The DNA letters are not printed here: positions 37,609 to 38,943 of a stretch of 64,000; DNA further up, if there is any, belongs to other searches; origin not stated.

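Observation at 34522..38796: Divergently oriented pair of paralogous HxD...H proteins of unrecognised family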

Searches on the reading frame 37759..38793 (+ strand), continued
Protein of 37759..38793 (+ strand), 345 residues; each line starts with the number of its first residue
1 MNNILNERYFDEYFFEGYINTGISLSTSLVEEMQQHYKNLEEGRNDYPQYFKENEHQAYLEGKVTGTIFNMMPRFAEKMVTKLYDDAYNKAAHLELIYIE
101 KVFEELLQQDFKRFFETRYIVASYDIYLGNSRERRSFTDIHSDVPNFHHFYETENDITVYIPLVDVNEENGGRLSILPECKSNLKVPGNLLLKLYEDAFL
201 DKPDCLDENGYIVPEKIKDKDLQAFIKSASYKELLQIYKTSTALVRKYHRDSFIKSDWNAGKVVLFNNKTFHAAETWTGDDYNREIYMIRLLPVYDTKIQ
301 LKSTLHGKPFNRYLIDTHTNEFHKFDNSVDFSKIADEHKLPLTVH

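Call 70: find_encoding_contigs(protein=P0113, flank=10000, max_places=1)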
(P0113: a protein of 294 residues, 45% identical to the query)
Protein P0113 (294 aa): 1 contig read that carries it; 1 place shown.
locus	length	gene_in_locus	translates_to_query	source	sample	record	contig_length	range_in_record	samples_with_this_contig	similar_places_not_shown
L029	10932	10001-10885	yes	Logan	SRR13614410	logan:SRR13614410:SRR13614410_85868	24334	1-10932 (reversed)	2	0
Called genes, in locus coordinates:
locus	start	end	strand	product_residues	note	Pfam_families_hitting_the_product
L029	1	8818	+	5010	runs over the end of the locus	PF00109:ketoacyl-synt, PF02801:Ketoacyl-synt_C, PF16197:KAsynt_C_assoc, PF22336:RhiE-like_linker, PF22621:CurL-like_PKS_C, PF08659:KR, PF08242:Methyltransf_12, PF13489:Methyltransf_23, +23 more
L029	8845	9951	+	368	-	PF00296:Bac_luciferase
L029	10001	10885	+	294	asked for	PF05721:PhyH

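Call 74: list_cluster_members(proteins=[P0032, P0001, window:37759-38793:+, P0108, P0085, P0018, P0068])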
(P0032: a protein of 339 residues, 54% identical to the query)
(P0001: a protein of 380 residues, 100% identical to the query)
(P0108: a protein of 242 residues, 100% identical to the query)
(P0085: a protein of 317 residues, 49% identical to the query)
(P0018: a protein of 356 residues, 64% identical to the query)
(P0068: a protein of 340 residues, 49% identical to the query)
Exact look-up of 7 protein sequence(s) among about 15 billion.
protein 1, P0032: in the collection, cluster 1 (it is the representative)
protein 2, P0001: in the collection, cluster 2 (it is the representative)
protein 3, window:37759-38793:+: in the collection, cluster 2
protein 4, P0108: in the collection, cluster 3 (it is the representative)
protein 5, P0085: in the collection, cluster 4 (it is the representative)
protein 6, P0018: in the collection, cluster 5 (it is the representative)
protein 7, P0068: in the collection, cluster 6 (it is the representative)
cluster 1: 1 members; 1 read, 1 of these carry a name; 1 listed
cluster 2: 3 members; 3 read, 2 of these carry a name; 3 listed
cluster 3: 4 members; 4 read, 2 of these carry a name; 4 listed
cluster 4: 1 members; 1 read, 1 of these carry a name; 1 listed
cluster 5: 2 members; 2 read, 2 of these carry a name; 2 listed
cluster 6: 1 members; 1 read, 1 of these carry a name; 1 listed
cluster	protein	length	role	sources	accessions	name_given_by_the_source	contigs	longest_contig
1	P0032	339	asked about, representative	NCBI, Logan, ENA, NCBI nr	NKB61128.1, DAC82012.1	MAG: hypothetical protein GKR95_02970 [Gammaproteobacteria bacterium] | hypothetical protein [Gammaproteobacteria bacterium]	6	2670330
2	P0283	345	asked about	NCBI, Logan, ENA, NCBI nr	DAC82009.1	TPA_exp: MycK1 [uncultured Gammaproteobacteria bacterium]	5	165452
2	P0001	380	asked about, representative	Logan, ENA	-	-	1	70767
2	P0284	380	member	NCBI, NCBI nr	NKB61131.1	MAG: hypothetical protein GKR95_02985 [Gammaproteobacteria bacterium] | hypothetical protein [Gammaproteobacteria bacterium]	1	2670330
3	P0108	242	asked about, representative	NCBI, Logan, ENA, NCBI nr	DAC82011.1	TPA_exp: dioxygenase [uncultured Gammaproteobacteria bacterium]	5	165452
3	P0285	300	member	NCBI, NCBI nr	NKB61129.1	MAG: hypothetical protein GKR95_02975 [Gammaproteobacteria bacterium] | hypothetical protein [Gammaproteobacteria bacterium]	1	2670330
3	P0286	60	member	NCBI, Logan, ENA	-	-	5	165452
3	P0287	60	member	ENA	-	-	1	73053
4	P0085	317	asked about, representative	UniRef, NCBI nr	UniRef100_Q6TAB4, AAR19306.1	Uncharacterized protein n=1 Tax=symbiont bacterium of Paederus fuscipes TaxID=176282 ... | hypothetical protein [symbiont bacterium of Paederus fuscipes]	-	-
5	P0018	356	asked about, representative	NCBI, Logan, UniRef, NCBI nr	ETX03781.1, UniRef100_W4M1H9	MAG: hypothetical protein ETSY1_46135 (plasmid) [Candidatus Entotheonella factor] | Phytanoyl-CoA dioxygenase n=1 Tax=Entotheonella factor TaxID=1429438 RepID=W4M1H9_ENTF1 | MAG: hypothetical protein ETSY1_46135 [Candidatus Entotheonella factor]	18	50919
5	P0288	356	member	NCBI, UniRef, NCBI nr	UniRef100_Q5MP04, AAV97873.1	OnnE n=1 Tax=symbiont bacterium of Theonella swinhoei TaxID=247504 RepID=Q5MP04_UNCXX | OnnE [symbiont bacterium of Theonella swinhoei]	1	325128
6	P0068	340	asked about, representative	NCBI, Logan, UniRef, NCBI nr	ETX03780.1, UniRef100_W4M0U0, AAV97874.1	MAG: hypothetical protein ETSY1_46130 (plasmid) [Candidatus Entotheonella factor] | Uncharacterized protein n=2 Tax=Bacteria TaxID=2 RepID=W4M0U0_ENTF1 | OnnF [symbiont bacterium of Theonella swinhoei]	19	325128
